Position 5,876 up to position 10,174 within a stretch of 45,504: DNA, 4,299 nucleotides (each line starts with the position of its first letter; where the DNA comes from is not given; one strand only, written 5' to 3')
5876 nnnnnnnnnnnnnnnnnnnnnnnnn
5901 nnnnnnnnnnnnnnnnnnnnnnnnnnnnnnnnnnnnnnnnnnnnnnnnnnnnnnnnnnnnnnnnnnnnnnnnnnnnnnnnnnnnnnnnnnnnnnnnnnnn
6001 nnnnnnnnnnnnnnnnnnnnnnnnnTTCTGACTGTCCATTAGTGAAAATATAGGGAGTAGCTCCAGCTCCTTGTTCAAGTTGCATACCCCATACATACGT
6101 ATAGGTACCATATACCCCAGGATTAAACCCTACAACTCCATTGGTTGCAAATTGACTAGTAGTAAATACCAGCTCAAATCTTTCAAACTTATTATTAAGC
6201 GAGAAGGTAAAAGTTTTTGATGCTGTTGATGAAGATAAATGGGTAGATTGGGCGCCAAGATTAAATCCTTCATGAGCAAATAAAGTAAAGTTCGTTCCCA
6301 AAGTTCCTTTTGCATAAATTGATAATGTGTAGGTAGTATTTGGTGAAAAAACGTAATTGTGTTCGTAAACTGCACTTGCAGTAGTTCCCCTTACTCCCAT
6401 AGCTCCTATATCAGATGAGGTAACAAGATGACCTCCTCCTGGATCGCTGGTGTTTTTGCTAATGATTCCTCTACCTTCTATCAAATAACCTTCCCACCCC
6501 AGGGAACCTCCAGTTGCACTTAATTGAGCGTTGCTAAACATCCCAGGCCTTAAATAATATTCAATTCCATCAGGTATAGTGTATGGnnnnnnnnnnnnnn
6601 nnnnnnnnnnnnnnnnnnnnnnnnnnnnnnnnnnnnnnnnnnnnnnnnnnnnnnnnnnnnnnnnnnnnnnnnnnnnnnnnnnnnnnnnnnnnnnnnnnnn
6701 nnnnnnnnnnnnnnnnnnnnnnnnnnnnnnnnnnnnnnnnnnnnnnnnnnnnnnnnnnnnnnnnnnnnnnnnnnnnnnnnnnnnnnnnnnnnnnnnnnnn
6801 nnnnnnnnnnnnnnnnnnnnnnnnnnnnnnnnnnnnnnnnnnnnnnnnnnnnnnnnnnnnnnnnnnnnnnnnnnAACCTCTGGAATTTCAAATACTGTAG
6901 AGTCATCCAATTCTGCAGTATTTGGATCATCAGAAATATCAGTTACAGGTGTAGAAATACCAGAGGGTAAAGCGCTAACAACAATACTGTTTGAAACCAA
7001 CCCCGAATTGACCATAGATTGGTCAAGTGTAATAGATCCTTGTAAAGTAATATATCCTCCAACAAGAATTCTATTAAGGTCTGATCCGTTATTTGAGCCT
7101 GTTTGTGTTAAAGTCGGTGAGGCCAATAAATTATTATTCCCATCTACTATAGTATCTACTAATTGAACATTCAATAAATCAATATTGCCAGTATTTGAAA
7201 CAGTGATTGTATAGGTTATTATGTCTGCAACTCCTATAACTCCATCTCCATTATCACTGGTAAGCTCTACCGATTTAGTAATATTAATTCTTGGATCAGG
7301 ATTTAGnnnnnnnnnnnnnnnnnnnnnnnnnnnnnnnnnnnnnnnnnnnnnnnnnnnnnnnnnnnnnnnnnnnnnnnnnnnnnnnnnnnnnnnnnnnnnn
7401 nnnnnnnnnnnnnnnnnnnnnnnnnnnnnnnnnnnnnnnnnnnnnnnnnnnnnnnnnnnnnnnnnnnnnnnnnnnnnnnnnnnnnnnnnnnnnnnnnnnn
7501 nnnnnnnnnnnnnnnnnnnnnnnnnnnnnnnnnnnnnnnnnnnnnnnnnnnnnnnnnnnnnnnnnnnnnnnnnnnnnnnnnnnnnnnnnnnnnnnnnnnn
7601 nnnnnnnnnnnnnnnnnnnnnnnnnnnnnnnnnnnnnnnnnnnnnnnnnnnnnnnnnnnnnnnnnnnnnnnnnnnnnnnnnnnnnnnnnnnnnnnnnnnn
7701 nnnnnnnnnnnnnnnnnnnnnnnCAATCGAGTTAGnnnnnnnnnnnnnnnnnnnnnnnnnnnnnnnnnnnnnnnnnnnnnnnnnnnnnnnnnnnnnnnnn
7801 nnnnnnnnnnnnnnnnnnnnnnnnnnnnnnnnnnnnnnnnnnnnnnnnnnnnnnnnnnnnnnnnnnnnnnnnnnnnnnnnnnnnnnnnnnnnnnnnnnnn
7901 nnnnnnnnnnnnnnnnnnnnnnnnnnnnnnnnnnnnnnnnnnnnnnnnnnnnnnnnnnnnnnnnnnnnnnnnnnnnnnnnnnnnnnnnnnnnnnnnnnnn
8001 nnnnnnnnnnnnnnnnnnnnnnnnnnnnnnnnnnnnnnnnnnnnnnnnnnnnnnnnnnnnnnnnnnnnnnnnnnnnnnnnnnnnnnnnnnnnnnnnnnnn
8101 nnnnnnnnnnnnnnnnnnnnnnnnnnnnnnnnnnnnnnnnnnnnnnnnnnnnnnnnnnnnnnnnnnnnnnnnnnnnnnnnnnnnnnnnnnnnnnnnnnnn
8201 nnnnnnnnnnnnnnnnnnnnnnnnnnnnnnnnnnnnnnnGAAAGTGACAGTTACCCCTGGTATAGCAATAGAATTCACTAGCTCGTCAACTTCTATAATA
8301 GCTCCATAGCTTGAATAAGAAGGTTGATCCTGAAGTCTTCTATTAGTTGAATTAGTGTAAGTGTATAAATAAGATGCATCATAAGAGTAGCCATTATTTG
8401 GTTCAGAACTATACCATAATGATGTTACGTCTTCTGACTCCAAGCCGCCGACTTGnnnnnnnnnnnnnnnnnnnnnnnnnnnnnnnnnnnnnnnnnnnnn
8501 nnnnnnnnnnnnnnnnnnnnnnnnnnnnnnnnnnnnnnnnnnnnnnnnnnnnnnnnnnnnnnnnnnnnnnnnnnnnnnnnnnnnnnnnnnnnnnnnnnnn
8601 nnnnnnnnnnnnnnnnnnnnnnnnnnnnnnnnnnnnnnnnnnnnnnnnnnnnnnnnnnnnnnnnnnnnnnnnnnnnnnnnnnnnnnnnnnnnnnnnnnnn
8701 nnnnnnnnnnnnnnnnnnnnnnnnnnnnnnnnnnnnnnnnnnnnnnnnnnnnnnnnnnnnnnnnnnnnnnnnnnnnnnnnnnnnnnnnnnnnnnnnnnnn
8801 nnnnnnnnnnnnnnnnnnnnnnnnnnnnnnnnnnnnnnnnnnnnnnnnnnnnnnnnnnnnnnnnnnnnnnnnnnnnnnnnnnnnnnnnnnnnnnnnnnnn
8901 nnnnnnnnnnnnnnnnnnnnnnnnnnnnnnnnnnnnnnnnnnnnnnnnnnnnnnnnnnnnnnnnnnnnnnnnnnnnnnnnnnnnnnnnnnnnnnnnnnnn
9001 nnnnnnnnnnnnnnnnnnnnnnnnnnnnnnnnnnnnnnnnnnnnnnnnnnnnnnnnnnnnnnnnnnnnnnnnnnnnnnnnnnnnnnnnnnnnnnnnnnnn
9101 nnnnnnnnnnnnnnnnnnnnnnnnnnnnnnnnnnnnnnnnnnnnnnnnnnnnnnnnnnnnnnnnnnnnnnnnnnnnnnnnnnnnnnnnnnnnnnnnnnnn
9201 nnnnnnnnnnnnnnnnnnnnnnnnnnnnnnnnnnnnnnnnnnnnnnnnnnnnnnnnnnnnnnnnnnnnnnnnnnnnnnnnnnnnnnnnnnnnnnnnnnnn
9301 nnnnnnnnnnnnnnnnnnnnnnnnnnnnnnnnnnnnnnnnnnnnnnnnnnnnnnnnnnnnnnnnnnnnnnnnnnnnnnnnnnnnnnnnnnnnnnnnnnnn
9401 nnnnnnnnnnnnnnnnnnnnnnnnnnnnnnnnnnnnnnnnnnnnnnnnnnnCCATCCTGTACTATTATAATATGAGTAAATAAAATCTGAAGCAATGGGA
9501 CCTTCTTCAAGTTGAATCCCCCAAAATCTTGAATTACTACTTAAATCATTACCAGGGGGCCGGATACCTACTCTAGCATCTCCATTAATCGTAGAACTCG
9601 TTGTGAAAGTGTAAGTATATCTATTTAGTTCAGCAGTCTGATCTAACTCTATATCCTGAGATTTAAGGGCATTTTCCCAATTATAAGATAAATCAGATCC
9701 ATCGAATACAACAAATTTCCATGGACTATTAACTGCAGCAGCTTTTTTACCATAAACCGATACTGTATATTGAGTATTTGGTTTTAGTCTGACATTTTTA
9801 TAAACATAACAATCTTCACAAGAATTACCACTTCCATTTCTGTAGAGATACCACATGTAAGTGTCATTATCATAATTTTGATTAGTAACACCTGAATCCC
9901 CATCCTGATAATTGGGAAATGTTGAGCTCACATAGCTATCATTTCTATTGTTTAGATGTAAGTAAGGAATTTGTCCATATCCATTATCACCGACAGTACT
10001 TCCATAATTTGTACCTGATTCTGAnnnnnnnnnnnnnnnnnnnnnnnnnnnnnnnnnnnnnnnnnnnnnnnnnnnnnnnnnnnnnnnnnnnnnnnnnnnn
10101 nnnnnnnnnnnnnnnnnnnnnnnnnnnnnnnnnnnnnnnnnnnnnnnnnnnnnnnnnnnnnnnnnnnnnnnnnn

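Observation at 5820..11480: Domain-in-domain architecture: accessory modules inserted into the same loop of successive repeat units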

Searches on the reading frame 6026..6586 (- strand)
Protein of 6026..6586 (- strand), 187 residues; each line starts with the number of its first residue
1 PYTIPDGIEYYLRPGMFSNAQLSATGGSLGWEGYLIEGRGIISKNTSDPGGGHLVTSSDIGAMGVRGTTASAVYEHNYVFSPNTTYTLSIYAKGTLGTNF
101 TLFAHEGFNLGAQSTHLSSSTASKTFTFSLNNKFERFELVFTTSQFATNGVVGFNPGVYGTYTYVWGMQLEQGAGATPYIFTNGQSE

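Call 29: search_protein_families(library=pfam, max_evalue=5, proteins=[window:6026-6586:-])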
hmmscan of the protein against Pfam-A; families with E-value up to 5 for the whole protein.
window:6026-6586:- (187 aa): 1 family
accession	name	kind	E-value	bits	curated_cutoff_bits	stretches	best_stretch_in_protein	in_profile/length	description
PF02018.23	CBM_4_9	-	4.8e-05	24.2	25.9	1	68-156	47-131/136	Carbohydrate binding domain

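Call 40: find_related_loci(query=A1, collection=genome_contigs, flank=10000)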
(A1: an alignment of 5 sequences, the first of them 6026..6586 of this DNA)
Query A1 (187 aa) in genome_contigs; peptide patterns used: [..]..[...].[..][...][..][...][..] (x = any residue, [..] = any of these).
164 stretches matched a pattern; 30 encode a relative of the query (tblastn E <= 1e-3); 28 distinct loci.
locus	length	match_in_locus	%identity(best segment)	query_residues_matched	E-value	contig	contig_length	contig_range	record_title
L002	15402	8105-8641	51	1-182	2e-55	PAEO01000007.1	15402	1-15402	MAG: Flavobacteriaceae bacterium isolate MED851 22496, whole genome shotgun sequence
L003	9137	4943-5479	50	1-182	6e-55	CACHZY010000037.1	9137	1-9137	uncultured Bacteroidetes bacterium isolate AG-430-N14 genome assembly, contig: AG-430-N14_NODE_37, whole genome shotgun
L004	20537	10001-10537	50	1-182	8e-53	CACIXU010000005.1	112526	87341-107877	uncultured Bacteroidetes bacterium isolate AG-914-G02 genome assembly, contig: AG-914-G02_NODE_5, whole genome shotgun s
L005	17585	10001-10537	48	1-182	4e-52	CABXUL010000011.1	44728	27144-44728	MAG: uncultured Bacteroidetes bacterium isolate AG-325-E04 genome assembly, contig: AG-325-E04_NODE_11, whole genome sho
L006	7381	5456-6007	47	1-187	6e-52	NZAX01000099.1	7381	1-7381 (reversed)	MAG: Flavobacteriaceae bacterium isolate ARS19 MHASMcontig_37841, whole genome shotgun sequence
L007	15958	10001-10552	48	1-187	7e-52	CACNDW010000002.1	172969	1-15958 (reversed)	MAG: uncultured Bacteroidetes bacterium isolate AG-892-M22 genome assembly, contig: AG-892-M22_NODE_2, whole genome shot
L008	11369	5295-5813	40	5-182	5e-30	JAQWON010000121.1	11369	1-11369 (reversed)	MAG: Flavobacteriaceae bacterium isolate cluster2_bin.204 k141_2170739, whole genome shotgun sequence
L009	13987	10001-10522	40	4-182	5e-28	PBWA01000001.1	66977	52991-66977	MAG: Flavobacteriaceae bacterium isolate RS408 31242, whole genome shotgun sequence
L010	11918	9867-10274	31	78-184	3e-10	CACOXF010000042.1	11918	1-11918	MAG: uncultured Bacteroidetes bacterium isolate AH-326-E05 genome assembly, contig: AH-326-E05_NODE_42, whole genome sho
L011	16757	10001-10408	31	78-184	3e-10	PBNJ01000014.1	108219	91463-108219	MAG: Flavobacteriaceae bacterium isolate SP190 127941, whole genome shotgun sequence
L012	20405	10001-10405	33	78-184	3e-10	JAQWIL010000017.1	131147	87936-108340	MAG: Flavobacteriaceae bacterium isolate cluster1_bin.52 k141_207123, whole genome shotgun sequence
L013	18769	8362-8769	31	78-184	6e-10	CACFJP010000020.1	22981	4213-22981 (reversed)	uncultured Bacteroidetes bacterium isolate AG-908-E14 genome assembly, contig: AG-908-E14_NODE_20, whole genome shotgun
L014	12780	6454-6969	38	4-182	6e-23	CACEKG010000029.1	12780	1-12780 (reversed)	uncultured Bacteroidetes bacterium isolate AG-390-P11 genome assembly, contig: AG-390-P11_NODE_29, whole genome shotgun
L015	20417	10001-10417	30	78-187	1e-9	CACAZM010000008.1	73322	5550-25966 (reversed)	uncultured Bacteroidetes bacterium isolate AG-349-I20 genome assembly, contig: AG-349-I20_NODE_8, whole genome shotgun s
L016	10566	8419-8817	28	78-184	2e-8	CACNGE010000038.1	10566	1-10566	MAG: uncultured Bacteroidetes bacterium isolate AG-920-I17 genome assembly, contig: AG-920-I17_NODE_38, whole genome sho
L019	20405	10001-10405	31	80-186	5e-7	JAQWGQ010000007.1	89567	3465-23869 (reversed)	MAG: Flavobacteriaceae bacterium isolate cluster1_bin.125 k141_929061, whole genome shotgun sequence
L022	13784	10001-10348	33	76-182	3e-6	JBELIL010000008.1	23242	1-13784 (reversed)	MAG: Flavobacteriales bacterium isolate REMEI108_ass_metaspades_bin.106 NODE_1734_length_29138_cov_7.199189, whole genom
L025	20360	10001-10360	31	77-182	1e-4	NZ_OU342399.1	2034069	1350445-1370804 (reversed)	Candidatus Arcticimaribacter forsetii isolate ena-SAMPLE-TAB-31-05-2021-14:30:53:025-170 chromosome AHE01FL_assembled_ge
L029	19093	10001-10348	33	71-184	3e-4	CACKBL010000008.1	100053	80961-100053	MAG: uncultured Bacteroidetes bacterium isolate AG-453-G16 genome assembly, contig: AG-453-G16_NODE_8, whole genome shot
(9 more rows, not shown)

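Call 85: search_protein_families(library=pfam, max_evalue=0.01, proteins=[L011:9671-11494:+, L011:8462-9292:+, L011:14594-15151:+, L011:12887-14170:+, L025:12053-13015:+, L029:13574-15631:+, L015:4685-5593:+, L019:12851-13495:+, L022:10805-12949:+])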
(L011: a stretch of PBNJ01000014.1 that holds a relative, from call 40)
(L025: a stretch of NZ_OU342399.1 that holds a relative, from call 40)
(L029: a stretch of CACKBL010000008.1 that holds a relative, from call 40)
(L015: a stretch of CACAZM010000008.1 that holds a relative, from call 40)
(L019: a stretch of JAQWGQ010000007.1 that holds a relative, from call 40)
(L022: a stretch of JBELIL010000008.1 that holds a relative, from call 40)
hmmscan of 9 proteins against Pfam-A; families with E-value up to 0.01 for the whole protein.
L011:9671-11494:+ (608 aa): 1 family
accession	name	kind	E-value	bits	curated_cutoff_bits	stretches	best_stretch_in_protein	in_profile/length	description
PF02018.23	CBM_4_9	-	0.00041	21.2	25.9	1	112-185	58-120/136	Carbohydrate binding domain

L011:8462-9292:+ (277 aa): 0 families

L011:14594-15151:+ (186 aa): 0 families

L011:12887-14170:+ (428 aa): 1 family
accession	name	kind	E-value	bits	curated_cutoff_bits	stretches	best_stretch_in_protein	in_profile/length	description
PF09603.15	Fib_succ_major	-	3.7e-22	79.9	33.9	1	21-225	2-187/187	Fibrobacter succinogenes major domain (Fib_succ_major)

L025:12053-13015:+ (321 aa): 1 family
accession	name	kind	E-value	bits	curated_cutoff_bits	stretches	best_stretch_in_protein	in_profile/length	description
PF00059.27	Lectin_C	-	9.3e-14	52.5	22.6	2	91-174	4-79/107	Lectin C-type domain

L029:13574-15631:+ (686 aa): 6 families
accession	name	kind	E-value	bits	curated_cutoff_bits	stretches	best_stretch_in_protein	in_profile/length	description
PF13517.12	FG-GAP_3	-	1.5e-63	211.7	26.9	6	161-222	1-60/61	FG-GAP-like repeat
PF00059.27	Lectin_C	-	6e-12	46.7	22.6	2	453-543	3-85/107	Lectin C-type domain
PF01839.29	FG-GAP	-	5.6e-11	42.5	22.1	0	257-280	3-26/37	FG-GAP repeat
PF22301.2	AUDH_beta_propeller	-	8.8e-05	22.8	27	0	179-224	3-47/179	Aldos-2-ulose dehydratase, beta-propeller domain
PF12256.14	TcdB_toxin_midN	-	0.00067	19.4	24.8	0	301-331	22-51/181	Insecticide toxin TcdB middle/N-terminal region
PF24511.1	DUF7591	-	0.0022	18.6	27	0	96-135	36-74/105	Domain of unknown function (DUF7591)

L015:4685-5593:+ (303 aa): 0 families

L019:12851-13495:+ (215 aa): 0 families

L022:10805-12949:+ (715 aa): 0 families

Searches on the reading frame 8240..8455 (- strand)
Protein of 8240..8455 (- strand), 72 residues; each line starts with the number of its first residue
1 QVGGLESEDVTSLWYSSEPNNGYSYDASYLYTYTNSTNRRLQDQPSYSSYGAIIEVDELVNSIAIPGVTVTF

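Call 74: search_solved_structures(query=A9, max_evalue=10, show_alignments=3)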
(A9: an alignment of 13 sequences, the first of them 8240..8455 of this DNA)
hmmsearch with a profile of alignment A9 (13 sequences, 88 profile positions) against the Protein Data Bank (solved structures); distinct sequences matched with E-value up to 10: 1.
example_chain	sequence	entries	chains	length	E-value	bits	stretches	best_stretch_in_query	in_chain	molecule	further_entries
3om4_A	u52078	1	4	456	1.5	12.6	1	9-71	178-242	Levansucrase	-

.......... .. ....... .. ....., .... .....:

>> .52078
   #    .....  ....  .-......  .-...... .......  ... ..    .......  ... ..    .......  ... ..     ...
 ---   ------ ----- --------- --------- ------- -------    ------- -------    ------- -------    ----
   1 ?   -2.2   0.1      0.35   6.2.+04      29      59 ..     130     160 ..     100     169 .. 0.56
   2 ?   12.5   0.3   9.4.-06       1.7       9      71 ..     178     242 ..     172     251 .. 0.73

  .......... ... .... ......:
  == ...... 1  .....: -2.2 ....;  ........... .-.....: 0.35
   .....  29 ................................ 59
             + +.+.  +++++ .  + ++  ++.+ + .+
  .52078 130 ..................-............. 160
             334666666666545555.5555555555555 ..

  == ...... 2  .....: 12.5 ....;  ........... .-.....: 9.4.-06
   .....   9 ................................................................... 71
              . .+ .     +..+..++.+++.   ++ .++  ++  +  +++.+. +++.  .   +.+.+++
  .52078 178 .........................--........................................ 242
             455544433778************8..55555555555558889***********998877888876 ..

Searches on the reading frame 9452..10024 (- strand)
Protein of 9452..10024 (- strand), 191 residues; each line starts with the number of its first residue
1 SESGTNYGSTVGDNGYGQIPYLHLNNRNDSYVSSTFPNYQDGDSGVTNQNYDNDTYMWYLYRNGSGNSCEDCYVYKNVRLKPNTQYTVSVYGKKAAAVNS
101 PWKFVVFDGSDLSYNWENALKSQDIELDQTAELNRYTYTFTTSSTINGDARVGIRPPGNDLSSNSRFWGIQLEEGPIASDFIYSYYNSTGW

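Call 29: search_protein_families(library=pfam, max_evalue=5, proteins=[window:9452-10024:-])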
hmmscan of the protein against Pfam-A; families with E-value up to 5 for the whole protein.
window:9452-10024:- (191 aa): 1 family
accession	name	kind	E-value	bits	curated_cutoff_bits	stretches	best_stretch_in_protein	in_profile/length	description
PF02018.23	CBM_4_9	-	0.24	12.2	25.9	1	77-147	56-123/136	Carbohydrate binding domain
